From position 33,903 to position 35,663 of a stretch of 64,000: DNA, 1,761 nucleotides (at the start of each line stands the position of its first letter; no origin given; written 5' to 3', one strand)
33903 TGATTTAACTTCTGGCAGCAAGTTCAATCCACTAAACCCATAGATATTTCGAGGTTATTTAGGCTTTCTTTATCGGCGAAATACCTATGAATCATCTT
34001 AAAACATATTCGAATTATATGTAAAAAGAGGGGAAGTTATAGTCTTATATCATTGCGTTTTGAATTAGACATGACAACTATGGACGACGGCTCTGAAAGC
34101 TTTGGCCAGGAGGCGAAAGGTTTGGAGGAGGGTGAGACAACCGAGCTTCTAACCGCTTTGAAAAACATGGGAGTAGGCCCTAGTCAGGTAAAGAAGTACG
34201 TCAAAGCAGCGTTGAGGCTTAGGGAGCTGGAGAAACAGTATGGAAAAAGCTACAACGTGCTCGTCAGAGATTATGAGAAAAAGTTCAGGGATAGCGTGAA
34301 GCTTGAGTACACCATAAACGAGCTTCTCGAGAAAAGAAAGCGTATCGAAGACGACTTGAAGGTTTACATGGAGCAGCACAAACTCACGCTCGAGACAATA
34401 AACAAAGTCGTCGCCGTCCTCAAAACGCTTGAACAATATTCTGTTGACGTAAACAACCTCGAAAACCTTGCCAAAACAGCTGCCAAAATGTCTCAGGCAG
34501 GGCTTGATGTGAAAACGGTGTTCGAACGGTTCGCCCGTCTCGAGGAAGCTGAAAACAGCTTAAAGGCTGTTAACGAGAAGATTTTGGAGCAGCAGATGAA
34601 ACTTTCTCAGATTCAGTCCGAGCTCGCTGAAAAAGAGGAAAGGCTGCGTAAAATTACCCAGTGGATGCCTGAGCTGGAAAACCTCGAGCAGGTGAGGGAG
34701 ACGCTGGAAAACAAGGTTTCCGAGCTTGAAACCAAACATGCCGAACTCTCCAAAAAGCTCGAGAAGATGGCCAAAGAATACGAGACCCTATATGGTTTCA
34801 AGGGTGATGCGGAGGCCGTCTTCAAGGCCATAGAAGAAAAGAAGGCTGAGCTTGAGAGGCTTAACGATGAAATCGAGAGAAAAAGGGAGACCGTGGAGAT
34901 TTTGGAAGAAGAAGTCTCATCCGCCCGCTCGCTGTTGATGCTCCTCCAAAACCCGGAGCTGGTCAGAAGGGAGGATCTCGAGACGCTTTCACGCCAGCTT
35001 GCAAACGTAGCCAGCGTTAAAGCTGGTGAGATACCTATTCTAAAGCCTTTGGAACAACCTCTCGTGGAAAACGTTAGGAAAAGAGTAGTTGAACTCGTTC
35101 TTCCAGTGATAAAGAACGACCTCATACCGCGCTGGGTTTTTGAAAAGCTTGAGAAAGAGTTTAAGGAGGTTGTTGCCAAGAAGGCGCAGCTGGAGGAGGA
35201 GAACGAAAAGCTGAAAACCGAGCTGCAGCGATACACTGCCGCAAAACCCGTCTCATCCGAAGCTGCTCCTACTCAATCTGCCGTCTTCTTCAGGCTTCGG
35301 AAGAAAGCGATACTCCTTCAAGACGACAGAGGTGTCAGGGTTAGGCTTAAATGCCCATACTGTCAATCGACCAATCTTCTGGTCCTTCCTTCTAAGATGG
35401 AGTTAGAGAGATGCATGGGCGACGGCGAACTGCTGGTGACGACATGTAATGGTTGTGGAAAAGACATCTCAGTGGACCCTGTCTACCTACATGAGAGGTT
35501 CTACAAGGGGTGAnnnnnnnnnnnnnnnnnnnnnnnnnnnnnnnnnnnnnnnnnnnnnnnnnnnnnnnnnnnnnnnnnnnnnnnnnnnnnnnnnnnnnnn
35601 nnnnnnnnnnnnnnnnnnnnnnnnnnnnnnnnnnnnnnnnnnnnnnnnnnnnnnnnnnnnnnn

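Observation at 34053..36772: Operon-like block: 486-aa coiled-coil zinc-ribbon protein, small WH-like protein, Hjc resolvase and an Lrp regulator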

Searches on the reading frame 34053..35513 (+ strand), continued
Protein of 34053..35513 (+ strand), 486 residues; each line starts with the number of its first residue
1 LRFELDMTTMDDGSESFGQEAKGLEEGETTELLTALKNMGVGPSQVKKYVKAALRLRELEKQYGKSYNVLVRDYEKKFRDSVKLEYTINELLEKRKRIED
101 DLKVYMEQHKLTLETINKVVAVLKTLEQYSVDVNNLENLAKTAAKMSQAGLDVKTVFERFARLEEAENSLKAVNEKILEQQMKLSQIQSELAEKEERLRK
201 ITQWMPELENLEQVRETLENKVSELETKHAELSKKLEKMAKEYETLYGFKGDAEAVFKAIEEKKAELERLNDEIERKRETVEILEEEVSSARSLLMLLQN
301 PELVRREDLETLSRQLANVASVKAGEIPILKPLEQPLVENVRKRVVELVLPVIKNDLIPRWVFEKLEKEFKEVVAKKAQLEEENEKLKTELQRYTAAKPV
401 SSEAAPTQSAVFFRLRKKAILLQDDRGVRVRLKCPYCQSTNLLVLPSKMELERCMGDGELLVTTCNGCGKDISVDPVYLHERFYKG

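Call 32: fold_search(model_id=the predicted structure, library=pdb)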
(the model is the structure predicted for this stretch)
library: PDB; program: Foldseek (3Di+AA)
matches with E <= 10: 188; with E <= 0.001: 0
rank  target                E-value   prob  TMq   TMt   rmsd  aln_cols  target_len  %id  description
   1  9e71_Bc               3.1e-01  0.44  0.07  0.37   5.6        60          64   18  Cryo-EM structure of the Pyrobaculum calidifontis 70S ribosome (released 2024-11-20)
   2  8hr5_A                6.1e-01  0.12  0.10  0.10  21.2       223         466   13  Cryo-EM structure of the CnCas12f1-sgRNA-DNA complex (released 2023-09-06)
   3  3wx6_B                7.8e-01  0.13  0.08  0.23   8.8       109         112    6  Crystal structure of Type Six Secretion System protein (released 2015-03-04)
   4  7dnl_L                1.1e+00  0.09  0.08  0.16   6.6        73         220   12  2-fold subparticles refinement of human papillomavirus type 58 pseudovirus in complexed with the Fab fragment of A4B4 (released 2020-12-30)
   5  9ca7_F                1.3e+00  0.04  0.06  0.07  10.4        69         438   16  Cryo-EM structure of human SRCAP-nucleosome complex in the fully-engaged state (composite structure) (released 2025-06-18)
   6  9nzo_A                1.3e+00  0.03  0.08  0.08  23.8       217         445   10  Structure of Al3Cas12f State I (released 2026-04-08)
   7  7cvy_E                1.4e+00  0.08  0.08  0.16   7.1        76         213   13  Cryo-EM structure of Chikungunya virus in complex with Fab fragments of mAb CHK-124 (released 2020-11-04)
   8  7zi4_D                1.4e+00  0.06  0.06  0.07   9.6        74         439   16  Cryo-EM structure of the human INO80 complex bound to a WT nucleosome (released 2023-04-19)
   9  5tgb_H                1.4e+00  0.08  0.08  0.16   6.0        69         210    7  Structure of chimeric 02-CB Fab, a VRC01-like germline antibody (released 2016-11-09)
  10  8yww_D                1.7e+00  0.08  0.09  0.17   7.3        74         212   18  The structure of HKU1-B S protein with bsAb1 (released 2024-07-31)
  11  7cth_B                2.0e+00  0.03  0.05  0.05  16.2        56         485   14  Cryo-EM structure of dengue virus serotype 2 in complex with the scFv fragment of the broadly neutralizing antibody ED (released 2021-12-01)
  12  7r7j_A                2.0e+00  0.02  0.04  0.04  18.6       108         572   17  Crystal structure of RadD with ADP (released 2022-04-13)
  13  6yxx_BN               2.1e+00  0.08  0.05  0.13  12.7        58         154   12  State A of the Trypanosoma brucei mitoribosomal large subunit assembly intermediate (released 2020-10-14)
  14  6zj3_SP               2.1e+00  0.06  0.06  0.17  13.1       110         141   10  Cryo-EM structure of the highly atypical cytoplasmic ribosome of Euglena gracilis (released 2020-10-07)
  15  9hjt_A                2.1e+00  0.02  0.04  0.08  16.5        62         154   19  Structure of Zincore (SEPHS1:QRICH1) binding to ZFP91 on DNA (released 2025-07-09)
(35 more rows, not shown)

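Call 65: search_protein_families(library=padloc, proteins=[window:34053-35513:+], max_evalue=0.1)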
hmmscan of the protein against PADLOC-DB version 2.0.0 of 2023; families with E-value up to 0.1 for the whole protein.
window:34053-35513:+ (486 aa): 11 families
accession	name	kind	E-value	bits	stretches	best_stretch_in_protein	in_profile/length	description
PDLC00519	JetC1|JetC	-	7.9e-05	19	1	207-395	278-454/1097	DUF3584 domain; MukB-like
PDLC03865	LmuB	-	0.00012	18.4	1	64-292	263-494/1007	-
PDLC00550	JetC2|JetC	-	0.00078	15.3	1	25-397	219-572/1355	DUF3584 domain; MukB-like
PDLC00517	JetC1|JetC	-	0.00089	15.6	1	137-270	644-776/1119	DUF3584 domain; MukB-like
PDLC02740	PbeC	-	0.012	12.5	1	88-290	271-468/648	PbeC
PDLC00580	JetC3|JetC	-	0.031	10.5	1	93-297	604-808/1068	DUF3584 domain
PDLC00551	JetC2|JetC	-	0.034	10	0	83-317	782-1016/1365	DUF3584 domain; MukB-like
PDLC03859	LmuB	-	0.046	10.9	1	80-394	187-475/611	-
PDLC00582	JetC3|JetC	-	0.047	9.4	1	56-280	931-1149/1472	DUF3584 domain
PDLC03868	LmuB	-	0.048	9.9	1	105-290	292-477/1035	-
PDLC00006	DruC1|DruC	-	0.058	9.8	1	162-301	169-298/626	Unknown function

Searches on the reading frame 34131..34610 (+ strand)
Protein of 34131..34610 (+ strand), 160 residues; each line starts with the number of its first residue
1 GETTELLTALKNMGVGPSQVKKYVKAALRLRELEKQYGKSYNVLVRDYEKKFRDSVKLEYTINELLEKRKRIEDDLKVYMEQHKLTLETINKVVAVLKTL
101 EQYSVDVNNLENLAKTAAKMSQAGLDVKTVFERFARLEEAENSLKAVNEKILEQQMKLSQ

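Call 75: search_protein_families(library=pfam, alignment_id=A4, max_evalue=1)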
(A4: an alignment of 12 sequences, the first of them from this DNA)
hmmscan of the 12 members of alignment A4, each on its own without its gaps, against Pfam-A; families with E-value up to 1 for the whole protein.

A. member 1, seq(160 aa): 7 families
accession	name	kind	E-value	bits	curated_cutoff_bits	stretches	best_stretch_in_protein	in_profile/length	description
PF04012.17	PspA_IM30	-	8e-05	22.8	33.9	1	58-157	82-180/220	PspA/IM30 family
PF13767.11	DUF4168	-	0.022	16.2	25.8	1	17-98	2-86/95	Domain of unknown function (DUF4168)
PF00709.27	Adenylsucc_synt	-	0.051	12.8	27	1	13-89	128-204/416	Adenylosuccinate synthetase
PF05266.19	DUF724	-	0.057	13.7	38.4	1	102-152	62-112/188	Protein of unknown function (DUF724)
PF21396.3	AAA_lid_12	-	0.11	12.8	27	1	50-100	1-49/49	AAA+ ATPase lid domain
PF12550.13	GCR1_C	-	0.42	11.4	23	0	32-93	12-75/80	Transcriptional activator of glycolytic enzymes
PF06103.16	DUF948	-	0.68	10.6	37.2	0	56-112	22-72/89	Bacterial protein of unknown function (DUF948)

B. families by the number of members that match (of 12 scanned): 108 families (the first 25 are shown)
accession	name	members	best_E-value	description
PF06103.16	DUF948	6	0.00016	Bacterial protein of unknown function (DUF948)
PF02403.27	Seryl_tRNA_N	5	0.003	Seryl-tRNA synthetase N-terminal domain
PF08824.15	Serine_rich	4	0.0076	Serine rich protein interaction domain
PF05266.19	DUF724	4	0.014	Protein of unknown function (DUF724)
PF04012.17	PspA_IM30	3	8e-05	PspA/IM30 family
PF10199.14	Adaptin_binding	3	0.003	Alpha and gamma adaptin binding protein p34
PF13767.11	DUF4168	3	0.0049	Domain of unknown function (DUF4168)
PF00435.27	Spectrin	3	0.0082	Spectrin repeat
PF04136.21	COG3_N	3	0.0091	Conserved oligomeric Golgi complex subunit 3, N-terminal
PF12652.12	CotJB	3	0.041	CotJB protein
PF06009.19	Laminin_II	3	0.059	Laminin Domain II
PF24073.1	DUF7365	3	0.11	Coiled-coil region of unknown function (DUF7365)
PF10145.14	PhageMin_Tail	2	0.0015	Phage-related minor tail protein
PF06419.17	COG6_N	2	0.0027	Conserved oligomeric complex COG6, N-terminal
PF10167.14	BORCS8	2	0.0041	BLOC-1-related complex sub-unit 8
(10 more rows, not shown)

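Call 76: search_solved_structures(query=A4, max_evalue=10)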
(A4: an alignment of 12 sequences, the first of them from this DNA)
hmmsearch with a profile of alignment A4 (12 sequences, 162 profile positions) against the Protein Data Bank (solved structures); distinct sequences matched with E-value up to 10: 12.
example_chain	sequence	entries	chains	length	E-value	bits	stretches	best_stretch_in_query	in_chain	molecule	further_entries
6h9m_A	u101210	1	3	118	0.0085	19.1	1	82-160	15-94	Coiled-coil domain-containing protein 90B, mitochondrial,General control protein GCN4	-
9hlo_B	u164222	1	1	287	0.022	17.7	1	98-149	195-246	Abortive infection protein AbiGII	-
4g2k_A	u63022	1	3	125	0.026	17.5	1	3-49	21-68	General control protein GCN4, Envelope glycoprotein GP2 chimera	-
9nze_A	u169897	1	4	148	0.031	17.2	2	108-158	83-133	De novo designed protein, EPIC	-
9nzg_A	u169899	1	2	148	0.034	17.1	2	108-158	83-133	De novo designed protein, EPIC Q51N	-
6w2v_A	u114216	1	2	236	0.14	15.1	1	91-149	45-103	Junction 23 DHR14-DHR18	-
3igo_A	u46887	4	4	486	0.24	14.4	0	104-139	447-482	Calmodulin-domain protein kinase 1 | Calmodulin-domain protein kinase 1, putative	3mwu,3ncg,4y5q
9d8s_A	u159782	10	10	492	0.25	14.3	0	104-139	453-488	Calmodulin-domain protein kinase 1 | Non-specific serine/threonine protein kinase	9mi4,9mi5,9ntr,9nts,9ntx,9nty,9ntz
4ae4_A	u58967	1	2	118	0.42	13.6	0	100-149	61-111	UBIQUITIN-ASSOCIATED PROTEIN 1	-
3awd_A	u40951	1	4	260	1.1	12.2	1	101-153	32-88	Putative polyol dehydrogenase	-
8b4h_A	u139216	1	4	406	1.6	11.7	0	44-65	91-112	Putative transposase for insertion sequence element IS5376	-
8q4d_A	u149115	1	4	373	2.8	10.9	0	44-65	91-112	Putative transposase for insertion sequence element IS5376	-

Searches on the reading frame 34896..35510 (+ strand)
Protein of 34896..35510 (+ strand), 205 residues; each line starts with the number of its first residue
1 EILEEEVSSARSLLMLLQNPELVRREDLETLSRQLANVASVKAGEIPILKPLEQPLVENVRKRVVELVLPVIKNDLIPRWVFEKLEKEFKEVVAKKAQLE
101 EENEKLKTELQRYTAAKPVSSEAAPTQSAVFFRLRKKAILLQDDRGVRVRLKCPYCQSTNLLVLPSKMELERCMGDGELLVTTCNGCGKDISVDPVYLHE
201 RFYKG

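Call 48: find_homologous_proteins(query=A3, max_evalue=0.01)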
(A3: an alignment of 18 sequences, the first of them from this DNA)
Query A3 (18 sequences) (205 aa, profile of the alignment): 2 proteins with E <= 0.01 among 8000 candidates.
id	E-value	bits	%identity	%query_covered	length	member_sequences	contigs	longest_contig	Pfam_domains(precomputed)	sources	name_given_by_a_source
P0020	1.3e-71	258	64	97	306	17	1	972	-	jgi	jgi:DNA repair exonuclease SbcCD ATPase subunit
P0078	1.8e-50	189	30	72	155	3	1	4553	-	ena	-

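Call 49: search_protein_families(library=pfam, alignment_id=A3, max_evalue=1)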
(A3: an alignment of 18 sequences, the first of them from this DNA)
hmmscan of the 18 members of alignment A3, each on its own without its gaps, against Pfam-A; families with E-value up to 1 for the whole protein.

A. member 1, seq(205 aa): 11 families
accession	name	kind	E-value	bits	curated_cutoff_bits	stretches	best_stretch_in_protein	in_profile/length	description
PF24091.1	DUF7376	-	0.011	15.9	27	1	58-116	69-126/219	Family of unknown function (DUF7376)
PF18551.6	TackOD1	-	0.022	14.7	32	1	95-163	21-87/188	Thaumarchaeal output domain 1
PF06156.18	YabA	-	0.034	15.2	30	1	82-117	24-59/103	Initiation control protein YabA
PF06005.17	ZapB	-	0.048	14.6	31.5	1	82-114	6-38/71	Cell division protein ZapB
PF12172.15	zf-ChsH2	-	0.079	13.2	23.2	0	176-189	6-19/37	ChsH2, rubredoxin-like zinc ribbon domain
PF23451.1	Zn_ribbon_PaaD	-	0.11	12.6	27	1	145-160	9-24/53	PaaD zinc beta ribbon domain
PF01430.24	HSP33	-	0.23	11.3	21.4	1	102-191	182-270/273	Hsp33 protein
PF25745.1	Phage_GP58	-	0.24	11.7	27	1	181-189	8-16/35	Bacteriophage GP58 protein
PF00170.26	bZIP_1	-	0.3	11.6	27.6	0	84-111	30-57/64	bZIP transcription factor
PF23454.1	Zn_ribbon_Brz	-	0.72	10.9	27.9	1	150-167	5-22/58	Transcriptional regulator Brz zinc beta ribbon domain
PF14353.12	CpXC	-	0.84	10.1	25.4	1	152-194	2-50/121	CpXC protein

B. families by the number of members that match (of 18 scanned): 145 families (the first 25 are shown)
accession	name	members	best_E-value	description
PF24441.1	DUF7560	8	9.2e-05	Family of unknown function (DUF7560)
PF13717.11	Zn_ribbon_4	8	0.0005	zinc-ribbon domain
PF23451.1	Zn_ribbon_PaaD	8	0.0012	PaaD zinc beta ribbon domain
PF06005.17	ZapB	8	0.004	Cell division protein ZapB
PF23454.1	Zn_ribbon_Brz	7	0.0007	Transcriptional regulator Brz zinc beta ribbon domain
PF09723.15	Zn_ribbon_8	7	0.0018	Zinc ribbon domain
PF24042.1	DUF7351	7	0.0029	Domain of unknown function (DUF7351)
PF02183.23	HALZ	6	0.00059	Homeobox associated leucine zipper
PF14353.12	CpXC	6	0.0024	CpXC protein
PF00170.26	bZIP_1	5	0.00043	bZIP transcription factor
PF04977.20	DivIC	5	0.032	Septum formation initiator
PF06156.18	YabA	5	0.034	Initiation control protein YabA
PF08287.16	DASH_Spc19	4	0.00062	Spc19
PF07754.17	HVO_2753_ZBP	4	0.00099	Small zinc finger protein HVO_2753-like, Zn-binding pocket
PF13094.11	CENP-Q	4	0.0031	CENP-Q, a CENPA-CAD centromere complex subunit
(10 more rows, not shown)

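Call 72: find_related_loci(query=A3, collection=metagenome_contigs, flank=6000)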
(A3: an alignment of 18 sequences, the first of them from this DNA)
Query A3 (205 aa) in metagenome_contigs; peptide patterns used: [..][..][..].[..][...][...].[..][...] (x = any residue, [..] = any of these).
204 stretches matched a pattern; 48 encode a relative of the query (tblastn E <= 1e-3); 48 distinct loci.
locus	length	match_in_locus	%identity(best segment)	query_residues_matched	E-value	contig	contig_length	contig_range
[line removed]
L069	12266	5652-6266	74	1-205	1e-98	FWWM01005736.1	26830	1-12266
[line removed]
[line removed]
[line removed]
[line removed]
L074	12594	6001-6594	64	8-205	1e-85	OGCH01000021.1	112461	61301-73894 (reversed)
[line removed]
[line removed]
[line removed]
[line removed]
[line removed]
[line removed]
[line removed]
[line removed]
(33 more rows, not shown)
